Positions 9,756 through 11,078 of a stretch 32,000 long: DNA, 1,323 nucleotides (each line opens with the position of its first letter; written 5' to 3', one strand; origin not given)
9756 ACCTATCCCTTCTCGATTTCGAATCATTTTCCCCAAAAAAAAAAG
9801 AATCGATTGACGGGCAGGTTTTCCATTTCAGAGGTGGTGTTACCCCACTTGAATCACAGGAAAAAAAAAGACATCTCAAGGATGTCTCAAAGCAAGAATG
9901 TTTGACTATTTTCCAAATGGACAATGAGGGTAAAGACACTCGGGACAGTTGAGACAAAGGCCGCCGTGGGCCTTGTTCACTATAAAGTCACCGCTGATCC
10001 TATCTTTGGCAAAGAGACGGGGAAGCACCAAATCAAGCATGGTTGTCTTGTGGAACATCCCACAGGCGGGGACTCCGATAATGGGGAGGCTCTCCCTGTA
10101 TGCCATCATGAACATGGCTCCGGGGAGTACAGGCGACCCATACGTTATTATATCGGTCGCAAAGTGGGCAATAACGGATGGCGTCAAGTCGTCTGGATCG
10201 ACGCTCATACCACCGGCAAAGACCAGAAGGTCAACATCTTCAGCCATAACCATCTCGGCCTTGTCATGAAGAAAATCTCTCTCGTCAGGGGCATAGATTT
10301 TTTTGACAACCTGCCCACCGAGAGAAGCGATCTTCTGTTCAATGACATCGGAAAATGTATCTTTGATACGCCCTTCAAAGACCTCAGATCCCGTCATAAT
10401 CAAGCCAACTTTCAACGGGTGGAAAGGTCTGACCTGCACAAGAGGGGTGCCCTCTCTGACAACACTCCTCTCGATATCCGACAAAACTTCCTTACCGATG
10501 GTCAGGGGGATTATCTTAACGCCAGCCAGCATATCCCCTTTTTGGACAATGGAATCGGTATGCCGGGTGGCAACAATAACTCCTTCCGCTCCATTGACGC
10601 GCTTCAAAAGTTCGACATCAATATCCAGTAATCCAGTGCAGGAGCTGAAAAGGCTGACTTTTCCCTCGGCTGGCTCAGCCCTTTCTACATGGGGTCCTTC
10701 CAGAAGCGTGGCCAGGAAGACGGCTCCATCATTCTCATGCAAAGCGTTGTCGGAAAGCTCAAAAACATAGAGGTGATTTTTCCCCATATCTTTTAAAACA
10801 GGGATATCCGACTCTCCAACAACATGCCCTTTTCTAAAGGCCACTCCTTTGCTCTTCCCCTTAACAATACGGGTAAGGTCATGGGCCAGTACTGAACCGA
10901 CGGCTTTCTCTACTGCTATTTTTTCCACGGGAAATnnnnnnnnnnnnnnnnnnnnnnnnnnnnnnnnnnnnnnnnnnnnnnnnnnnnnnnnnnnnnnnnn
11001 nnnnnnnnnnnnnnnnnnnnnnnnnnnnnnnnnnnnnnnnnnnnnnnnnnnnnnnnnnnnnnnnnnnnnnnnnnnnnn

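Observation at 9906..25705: Single-strand operon-like cluster that reads as a reductive, anaerobic purine/urate degradation pathway with a non-standard gene set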

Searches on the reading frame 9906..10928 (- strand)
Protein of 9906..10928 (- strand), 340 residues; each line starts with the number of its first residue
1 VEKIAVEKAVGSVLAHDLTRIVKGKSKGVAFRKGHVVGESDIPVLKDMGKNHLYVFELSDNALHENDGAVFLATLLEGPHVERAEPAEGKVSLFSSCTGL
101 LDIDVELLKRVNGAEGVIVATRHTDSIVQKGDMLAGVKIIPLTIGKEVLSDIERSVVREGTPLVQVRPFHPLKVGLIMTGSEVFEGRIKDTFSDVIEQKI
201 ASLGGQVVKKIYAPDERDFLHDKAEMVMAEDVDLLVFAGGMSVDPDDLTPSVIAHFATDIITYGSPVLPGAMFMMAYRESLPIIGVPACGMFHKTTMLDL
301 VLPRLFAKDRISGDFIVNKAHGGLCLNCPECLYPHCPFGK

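Call 5: search_protein_families(library=ncbifam, proteins=[window:9906-10928:-], max_evalue=0.00001)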
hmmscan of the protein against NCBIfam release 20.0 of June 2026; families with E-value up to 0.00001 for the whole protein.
window:9906-10928:- (340 aa): 5 families
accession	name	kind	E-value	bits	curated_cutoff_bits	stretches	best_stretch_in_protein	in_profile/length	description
TIGR00177.1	molyb_syn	domain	4.5e-12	46.1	85.35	1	172-262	2-94/148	molybdenum cofactor synthesis domain-containing protein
NF001813.0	PRK00549.1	equivalog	1.9e-11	43.6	379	1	173-258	2-86/414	competence/damage-inducible protein A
NF011068.0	PRK14498.1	equivalog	1.7e-09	36.3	534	1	168-288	183-308/647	molybdopterin biosynthesis protein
TIGR00200.1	cinA_nterm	subfamily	3e-08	32.8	243.15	1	172-257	2-86/414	CinA family nicotinamide mononucleotide deamidase-related protein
NF002947.1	PRK03604.1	equivalog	2.1e-07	30.5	285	1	174-256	148-230/301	bifunctional molybdenum cofactor biosynthesis protein MoaC/MoaB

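Call 6: search_protein_families(library=pfam, proteins=[window:9906-10928:-])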
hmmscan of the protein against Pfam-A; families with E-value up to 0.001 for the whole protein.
window:9906-10928:- (340 aa): 1 family
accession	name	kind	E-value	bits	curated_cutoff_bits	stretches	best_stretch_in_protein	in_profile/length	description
PF00994.29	MoCF_biosynth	-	5.8e-17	62.2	26.6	1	176-305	2-142/144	Probable molybdopterin binding domain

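Call 24: search_solved_structures(query=window:9906-10928:-, max_evalue=0.01)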
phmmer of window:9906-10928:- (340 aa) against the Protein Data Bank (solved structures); distinct sequences matched with E-value up to 0.01: 1.
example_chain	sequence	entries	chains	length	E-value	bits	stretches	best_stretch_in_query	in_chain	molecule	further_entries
6mr3_A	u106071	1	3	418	0.00012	24.8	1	173-258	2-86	Putative competence-damage inducible protein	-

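Call 42: search_protein_families(library=pfam, proteins=[window:9906-10928:-], max_evalue=1)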
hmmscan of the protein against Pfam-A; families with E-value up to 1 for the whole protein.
window:9906-10928:- (340 aa): 1 family
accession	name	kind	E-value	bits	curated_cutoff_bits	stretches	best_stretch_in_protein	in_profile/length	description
PF00994.29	MoCF_biosynth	-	5.8e-17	62.2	26.6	1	176-305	2-142/144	Probable molybdopterin binding domain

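Call 56: find_homologous_proteins(query=window:9906-10928:-, max_evalue=1e-10)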
Query window:9906-10928:- (340 aa): 8000 proteins with E <= 1e-10 among 8000 candidates; the best 120 are listed.
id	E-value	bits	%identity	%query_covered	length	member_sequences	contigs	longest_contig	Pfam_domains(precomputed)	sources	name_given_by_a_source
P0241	1.2e-222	756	100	100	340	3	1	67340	PF00994.30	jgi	-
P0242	5.1e-171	586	76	100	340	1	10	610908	PF00994.30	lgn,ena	-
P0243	1.2e-160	552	69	100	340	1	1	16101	PF00994.30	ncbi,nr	ncbi:MAG: molybdopterin-binding protein [Spirochaetales bacterium]|nr:molybdopterin-binding protein 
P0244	2.0e-158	545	69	100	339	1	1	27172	PF00994.30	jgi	jgi:hypothetical protein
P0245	9.9e-145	500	64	100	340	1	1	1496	PF00994.30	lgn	-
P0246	6.2e-144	497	63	100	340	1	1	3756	PF00994.30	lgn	-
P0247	5.6e-138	478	61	100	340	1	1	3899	PF00994.30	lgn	-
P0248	8.2e-138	477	62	100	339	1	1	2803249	PF00994.30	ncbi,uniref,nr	ncbi:putative competence-damage inducible protein [Pseudodesulfovibrio hydrargyri]|uniref:Molybdopte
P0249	1.7e-121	424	55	100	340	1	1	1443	PF00994.30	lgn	-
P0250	2.1e-120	420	54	100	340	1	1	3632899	PF00994.30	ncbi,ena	-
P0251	2.2e-120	420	55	100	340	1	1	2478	PF00994.30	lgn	-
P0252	3.2e-116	406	53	100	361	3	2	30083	PF00994.30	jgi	-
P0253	8.3e-116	405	52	100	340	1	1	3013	PF00994.30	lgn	-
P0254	3.6e-115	403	52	100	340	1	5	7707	PF00994.30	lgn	-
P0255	1.6e-114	401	51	100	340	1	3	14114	PF00994.30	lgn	-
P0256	2.7e-114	400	52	100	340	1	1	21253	PF00994.30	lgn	-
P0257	6.0e-113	396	50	100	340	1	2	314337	PF00994.30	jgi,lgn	jgi:molybdenum cofactor synthesis domain-containing protein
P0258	5.0e-112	393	52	100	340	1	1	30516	PF00994.30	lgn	-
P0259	6.4e-112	392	52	100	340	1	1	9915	PF00994.30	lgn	-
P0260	9.6e-112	392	-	-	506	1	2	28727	PF00994.30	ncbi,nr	nr:molybdopterin-binding protein [uncultured Oscillibacter sp.]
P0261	2.8e-110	387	48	100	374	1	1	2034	PF00994.30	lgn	-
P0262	2.7e-108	380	48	100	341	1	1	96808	PF00994.30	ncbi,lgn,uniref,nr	ncbi:molybdenum cofactor cytidylyltransferase [Thermosyntropha lipolytica DSM 11003]|uniref:Molybdop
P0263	3.8e-108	380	51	100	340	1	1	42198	PF00994.30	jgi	jgi:molybdopterin biosynthesis enzyme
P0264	5.5e-107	376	51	100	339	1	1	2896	PF00994.30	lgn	-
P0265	1.2e-106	375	50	100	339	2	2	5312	PF00994.30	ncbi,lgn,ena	-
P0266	1.5e-106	375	50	100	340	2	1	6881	PF00994.30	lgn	-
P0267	3.9e-106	373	49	100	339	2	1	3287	PF00994.30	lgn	-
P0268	5.1e-106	373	51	100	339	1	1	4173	PF00994.30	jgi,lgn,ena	-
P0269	9.0e-106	372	48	100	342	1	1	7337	PF00994.30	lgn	-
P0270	1.2e-105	372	50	100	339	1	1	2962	PF00994.30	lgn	-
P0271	1.4e-105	371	49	100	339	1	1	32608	PF00994.30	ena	-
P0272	1.6e-105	371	49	100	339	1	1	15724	PF00994.30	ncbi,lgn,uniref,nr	ncbi:molybdopterin binding domain-containing protein [Gottschalkia purinilytica]|uniref:Molybdopteri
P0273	2.1e-105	371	49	100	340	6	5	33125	PF00994.30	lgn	-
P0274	2.7e-105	370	49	100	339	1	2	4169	PF00994.30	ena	-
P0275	3.2e-105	370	48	100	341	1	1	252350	PF00994.30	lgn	-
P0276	8.7e-105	369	49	100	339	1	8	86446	PF00994.30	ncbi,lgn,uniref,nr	ncbi:molybdopterin binding domain-containing protein [Proteiniborus sp. DW1]|uniref:molybdopterin-bi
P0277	1.4e-104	368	50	100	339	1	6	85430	PF00994.30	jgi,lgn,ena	-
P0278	1.9e-104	368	49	100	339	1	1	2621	PF00994.30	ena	-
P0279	2.9e-104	367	50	100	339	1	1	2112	PF00994.30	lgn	-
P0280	3.7e-104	367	51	100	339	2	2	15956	PF00994.30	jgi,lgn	jgi:molybdenum cofactor synthesis domain-containing protein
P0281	1.0e-103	365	48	100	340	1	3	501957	PF00994.30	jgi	jgi:molybdenum cofactor synthesis domain-containing protein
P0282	1.2e-103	365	48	100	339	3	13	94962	PF00994.30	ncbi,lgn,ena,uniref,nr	ncbi:molybdenum cofactor cytidylyltransferase [Proteiniborus ethanoligenes]|uniref:Molybdopterin mol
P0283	1.6e-103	365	49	100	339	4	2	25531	PF00994.30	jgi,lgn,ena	-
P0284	1.9e-103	364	46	100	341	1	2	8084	PF00994.30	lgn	-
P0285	2.8e-103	364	49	100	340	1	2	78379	PF00994.30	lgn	-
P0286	3.9e-103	363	48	100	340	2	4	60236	PF00994.30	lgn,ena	-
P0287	5.8e-103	363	47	100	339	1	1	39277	PF00994.30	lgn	-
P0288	7.1e-103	362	47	100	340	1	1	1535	PF00994.30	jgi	-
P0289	7.4e-103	362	49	100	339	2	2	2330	PF00994.30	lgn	-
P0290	8.4e-103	362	49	100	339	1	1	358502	PF00994.30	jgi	jgi:hypothetical protein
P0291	9.1e-103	362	46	100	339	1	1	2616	PF00994.30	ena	-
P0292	9.8e-103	362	50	100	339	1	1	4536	PF00994.30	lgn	-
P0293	1.3e-102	362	48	100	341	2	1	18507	PF00994.30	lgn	-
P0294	1.5e-102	361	49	100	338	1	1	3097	PF00994.30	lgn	-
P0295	1.6e-102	361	48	100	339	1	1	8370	PF00994.30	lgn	-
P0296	1.7e-102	361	48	100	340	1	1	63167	PF00994.30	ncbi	-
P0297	1.9e-102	361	49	100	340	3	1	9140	PF00994.30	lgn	-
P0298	2.2e-102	361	49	100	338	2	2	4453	PF00994.30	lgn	-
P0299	2.2e-102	361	49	100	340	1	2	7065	PF00994.30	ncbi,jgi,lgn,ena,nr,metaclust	ncbi:MAG: molybdopterin-binding protein [Firmicutes bacterium]|nr:molybdopterin-binding protein [Bac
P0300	2.6e-102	361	48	100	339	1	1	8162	PF00994.30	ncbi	-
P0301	2.7e-102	361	49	100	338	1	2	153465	PF00994.30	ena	-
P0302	2.9e-102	360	49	100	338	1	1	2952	PF00994.30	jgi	jgi:hypothetical protein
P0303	2.9e-102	360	49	100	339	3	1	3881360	PF00994.30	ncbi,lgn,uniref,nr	ncbi:molybdopterin-binding protein [Proteiniborus sp. MB09-C3]|uniref:molybdopterin-binding protein 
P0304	3.5e-102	360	47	100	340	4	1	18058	PF00994.30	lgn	-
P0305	3.6e-102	360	46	100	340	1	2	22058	PF00994.30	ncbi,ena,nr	ncbi:MAG: molybdopterin-binding protein [Desulfitobacterium hafniense]|nr:molybdopterin-binding prot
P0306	3.8e-102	360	47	100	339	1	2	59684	PF00994.30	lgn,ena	-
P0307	4.2e-102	360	46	100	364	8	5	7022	PF00994.30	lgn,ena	-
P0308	6.8e-102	359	47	100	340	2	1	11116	PF00994.30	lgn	-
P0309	7.4e-102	359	48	100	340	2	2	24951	PF00994.30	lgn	-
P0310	9.3e-102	359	47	100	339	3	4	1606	PF00994.30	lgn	-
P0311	1.1e-101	359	47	100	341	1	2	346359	PF00994.30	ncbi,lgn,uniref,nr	ncbi:molybdopterin-binding protein [Thermosyntropha sp.]|uniref:molybdopterin-binding protein n=1 Ta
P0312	1.1e-101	359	46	100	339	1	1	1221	PF00994.30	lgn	-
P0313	1.2e-101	358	49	100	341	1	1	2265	PF00994.30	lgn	-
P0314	1.3e-101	358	48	100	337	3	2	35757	PF00994.30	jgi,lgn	jgi:molybdenum cofactor synthesis domain-containing protein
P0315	1.5e-101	358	48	100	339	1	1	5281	PF00994.30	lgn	-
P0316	1.8e-101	358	48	100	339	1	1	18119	PF00994.30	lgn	-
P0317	1.9e-101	358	47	100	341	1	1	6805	PF00994.30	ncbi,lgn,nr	ncbi:MAG TPA: molybdopterin-binding protein [Patescibacteria group bacterium]|nr:molybdopterin-bindi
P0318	2.0e-101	358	47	100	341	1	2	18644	PF00994.30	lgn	-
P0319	2.0e-101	358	47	100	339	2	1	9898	PF00994.30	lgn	-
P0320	2.4e-101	357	47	100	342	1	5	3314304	PF00994.30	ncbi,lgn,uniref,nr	ncbi:molybdopterin-binding protein [Zhaonella formicivorans]|uniref:molybdopterin-binding protein n=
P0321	3.4e-101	357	47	96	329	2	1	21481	PF00994.30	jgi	-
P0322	3.6e-101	357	47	100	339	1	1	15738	PF00994.30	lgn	-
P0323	3.7e-101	357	47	100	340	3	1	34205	PF00994.30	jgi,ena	-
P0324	3.8e-101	357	46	100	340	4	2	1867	PF00994.30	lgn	-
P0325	3.8e-101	357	48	100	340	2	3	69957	PF00994.30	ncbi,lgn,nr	ncbi:MAG: molybdopterin-binding protein [Firmicutes bacterium]|nr:molybdopterin-binding protein [Bac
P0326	4.1e-101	357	48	100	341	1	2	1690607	PF00994.30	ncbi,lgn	ncbi:molybdopterin-binding protein [Desulfotomaculum defluvii]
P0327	4.4e-101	357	47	100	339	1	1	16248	PF00994.30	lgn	-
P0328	4.6e-101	357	47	100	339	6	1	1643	PF00994.30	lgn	-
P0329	5.2e-101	356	48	100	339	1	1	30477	PF00994.30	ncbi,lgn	-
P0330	5.7e-101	356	48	100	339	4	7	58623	PF00994.30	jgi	jgi:molybdenum cofactor synthesis domain-containing protein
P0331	6.4e-101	356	45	100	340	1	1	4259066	PF00994.30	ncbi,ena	-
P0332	6.5e-101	356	47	100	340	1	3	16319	PF00994.30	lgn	-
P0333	7.1e-101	356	49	100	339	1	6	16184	PF00994.30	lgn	-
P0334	7.3e-101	356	47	100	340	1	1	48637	PF00994.30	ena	-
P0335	8.0e-101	356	48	100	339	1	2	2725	PF00994.30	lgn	-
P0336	8.2e-101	356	48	100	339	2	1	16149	PF00994.30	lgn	-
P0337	9.5e-101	355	48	100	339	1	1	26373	PF00994.30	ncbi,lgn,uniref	ncbi:molybdopterin-binding protein [Proteiniborus sp.]|uniref:molybdopterin-binding protein n=1 Tax=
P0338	1.1e-100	355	49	100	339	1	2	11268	PF00994.30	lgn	-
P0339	1.1e-100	355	46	100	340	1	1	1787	PF00994.30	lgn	-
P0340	1.1e-100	355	46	100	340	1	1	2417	PF00994.30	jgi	-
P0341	1.2e-100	355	49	100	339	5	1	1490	PF00994.30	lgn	-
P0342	1.2e-100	355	47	100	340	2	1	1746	PF00994.30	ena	-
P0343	1.5e-100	355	47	100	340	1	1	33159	PF00994.30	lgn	-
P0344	1.6e-100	355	46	100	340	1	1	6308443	PF00994.30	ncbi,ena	-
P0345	2.1e-100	354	46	100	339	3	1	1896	PF00994.30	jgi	jgi:molybdenum cofactor synthesis domain-containing protein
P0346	2.2e-100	354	47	100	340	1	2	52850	PF00994.30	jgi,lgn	-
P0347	2.2e-100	354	46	100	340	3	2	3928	PF00994.30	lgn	-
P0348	2.4e-100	354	47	100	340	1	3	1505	PF00994.30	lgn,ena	-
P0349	2.9e-100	354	46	100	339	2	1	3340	PF00994.30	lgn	-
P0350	3.2e-100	354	46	100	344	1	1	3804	PF00994.30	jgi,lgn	-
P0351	4.0e-100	353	47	100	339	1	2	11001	PF00994.30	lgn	-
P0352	4.3e-100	353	47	100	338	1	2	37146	PF00994.30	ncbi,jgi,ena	ncbi:MAG: molybdopterin-binding protein [Tissierellales bacterium]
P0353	4.7e-100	353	46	100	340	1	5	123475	PF00994.30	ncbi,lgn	-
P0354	4.8e-100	353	45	100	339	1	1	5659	PF00994.30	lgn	-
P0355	4.9e-100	353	47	100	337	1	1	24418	PF00994.30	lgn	-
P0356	5.6e-100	353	48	100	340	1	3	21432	PF00994.30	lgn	-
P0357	5.8e-100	353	50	100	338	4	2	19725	PF00994.30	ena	-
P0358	8.2e-100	352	48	100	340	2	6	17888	PF00994.30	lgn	-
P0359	9.3e-100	352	47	100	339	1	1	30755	PF00994.30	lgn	-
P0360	1.0e-99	352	47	100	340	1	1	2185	PF00994.30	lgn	-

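Call 57: find_encoding_contigs(protein=P0248, flank=10000, max_places=1)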
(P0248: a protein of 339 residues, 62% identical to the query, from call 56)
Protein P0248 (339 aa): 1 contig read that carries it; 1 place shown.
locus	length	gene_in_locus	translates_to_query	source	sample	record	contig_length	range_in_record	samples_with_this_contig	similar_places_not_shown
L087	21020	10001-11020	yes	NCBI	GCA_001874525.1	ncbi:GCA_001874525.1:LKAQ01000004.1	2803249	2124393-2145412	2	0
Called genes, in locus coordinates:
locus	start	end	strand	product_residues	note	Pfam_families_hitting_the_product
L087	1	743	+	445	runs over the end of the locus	PF01979:Amidohydro_1, PF07969:Amidohydro_3 (faint)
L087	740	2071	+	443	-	PF07969:Amidohydro_3 (faint), PF01979:Amidohydro_1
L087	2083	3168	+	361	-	PF01180:DHO_dh, PF13187:Fer4_9 (faint), PF12797:Fer4_2 (faint), PF12837:Fer4_6 (weak), PF13237:Fer4_10, PF00037:Fer4 (faint), PF12838:Fer4_7 (weak), PF14697:Fer4_21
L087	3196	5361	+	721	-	PF01315:Ald_Xan_dh_C, PF02738:MoCoBD_1, PF20256:MoCoBD_2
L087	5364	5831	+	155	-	PF00111:Fer2 (weak), PF01799:Fer2_2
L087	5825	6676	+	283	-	PF00941:FAD_binding_5, PF03450:CO_deh_flav_C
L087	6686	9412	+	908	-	PF00111:Fer2, PF01799:Fer2_2, PF01315:Ald_Xan_dh_C, PF02738:MoCoBD_1, PF20256:MoCoBD_2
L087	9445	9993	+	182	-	PF01381:HTH_3, PF12844:HTH_19 (weak), PF07883:Cupin_2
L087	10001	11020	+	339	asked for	PF00994:MoCF_biosynth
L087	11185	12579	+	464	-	PF00860:Xan_ur_permease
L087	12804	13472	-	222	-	PF02492:cobW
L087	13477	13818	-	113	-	PF01155:HypA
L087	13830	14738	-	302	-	PF00005:ABC_tran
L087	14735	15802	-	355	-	PF00528:BPD_transp_1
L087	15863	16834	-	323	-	PF04069:OpuAC (weak), PF13379:NMT1_2, PF09084:NMT1, PF12974:Phosphonate-bd (weak)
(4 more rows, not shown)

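Call 65: predict_structure(alignment_id=A2)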
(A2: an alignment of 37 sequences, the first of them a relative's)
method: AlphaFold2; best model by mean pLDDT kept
length: 340 residues; sequences in the alignment: 37
mean_pLDDT: 89.2   pTM: 0.83
mean pLDDT of the five models: 89.2, 88.6, 88.6, 86.5, 85.5
residues with pLDDT >= 90: 242; 70-90: 64; 50-70: 20; < 50: 14
segments of 3 or more residues with pLDDT < 50: 324-326, 330-340
pLDDT, mean of each block of 10 residues (from residue 1): 95 93 85 95 93 93 97 97 97 98 96 97 93 98 96 93 97 96 89 90 96 94 95 94 82 94 71 90 85 70 95 84 51 44
secondary structure, 60 per line:
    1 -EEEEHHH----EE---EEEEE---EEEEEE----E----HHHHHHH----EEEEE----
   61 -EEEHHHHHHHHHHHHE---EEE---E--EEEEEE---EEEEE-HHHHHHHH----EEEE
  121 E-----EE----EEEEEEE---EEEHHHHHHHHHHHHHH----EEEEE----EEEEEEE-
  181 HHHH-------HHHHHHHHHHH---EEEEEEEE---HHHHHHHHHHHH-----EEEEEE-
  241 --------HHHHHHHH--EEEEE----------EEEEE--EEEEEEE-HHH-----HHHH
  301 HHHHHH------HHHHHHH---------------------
elements in order: E2-5 E18-22 E26-31 H41-47 E52-56 E62-64 H65-76 E81-83 E90-95 E99-103 H105-112 E117-121 E133-139 E143-145 H146-159 E164-168 E173-179 H181-184 H192-202 E206-213 H217-228 E234-239 H249-256 E259-263 E274-278 E281-287 H297-306 H313-319
